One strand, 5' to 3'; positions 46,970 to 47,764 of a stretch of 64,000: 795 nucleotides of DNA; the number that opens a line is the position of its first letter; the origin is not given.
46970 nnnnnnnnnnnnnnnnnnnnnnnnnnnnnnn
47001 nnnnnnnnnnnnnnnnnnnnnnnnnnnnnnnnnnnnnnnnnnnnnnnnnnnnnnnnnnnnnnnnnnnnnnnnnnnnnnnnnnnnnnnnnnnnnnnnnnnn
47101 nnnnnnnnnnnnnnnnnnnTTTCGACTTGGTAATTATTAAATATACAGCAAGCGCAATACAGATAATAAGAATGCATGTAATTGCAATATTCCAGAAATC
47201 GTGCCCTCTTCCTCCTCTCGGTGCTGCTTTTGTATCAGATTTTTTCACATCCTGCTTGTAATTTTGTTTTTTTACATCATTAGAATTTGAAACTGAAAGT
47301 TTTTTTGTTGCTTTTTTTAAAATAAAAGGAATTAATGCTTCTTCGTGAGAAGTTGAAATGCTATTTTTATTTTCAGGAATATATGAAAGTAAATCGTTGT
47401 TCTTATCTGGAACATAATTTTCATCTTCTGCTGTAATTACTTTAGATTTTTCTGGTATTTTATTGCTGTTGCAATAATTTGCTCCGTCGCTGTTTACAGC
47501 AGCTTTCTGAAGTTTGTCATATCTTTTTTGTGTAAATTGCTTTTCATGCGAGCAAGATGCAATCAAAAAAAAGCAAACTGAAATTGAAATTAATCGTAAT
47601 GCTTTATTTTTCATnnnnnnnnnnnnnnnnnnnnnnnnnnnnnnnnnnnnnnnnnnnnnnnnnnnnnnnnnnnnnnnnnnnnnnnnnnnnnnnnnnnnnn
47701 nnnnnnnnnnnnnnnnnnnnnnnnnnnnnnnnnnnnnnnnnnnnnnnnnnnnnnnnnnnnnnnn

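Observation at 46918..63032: Three copies of a ~100-120 nt three-helix element with compensatory changes, each just after a plus-strand gene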

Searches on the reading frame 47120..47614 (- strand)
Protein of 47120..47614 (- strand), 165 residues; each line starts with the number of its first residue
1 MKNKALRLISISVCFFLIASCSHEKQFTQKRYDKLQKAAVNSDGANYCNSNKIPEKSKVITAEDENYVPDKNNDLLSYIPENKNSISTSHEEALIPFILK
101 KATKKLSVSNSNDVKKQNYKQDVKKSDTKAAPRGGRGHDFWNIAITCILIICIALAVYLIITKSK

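Call 57: search_protein_families(library=pfam, proteins=[window:47120-47614:-])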
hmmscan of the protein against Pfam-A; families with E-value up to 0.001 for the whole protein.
window:47120-47614:- (165 aa): 0 families
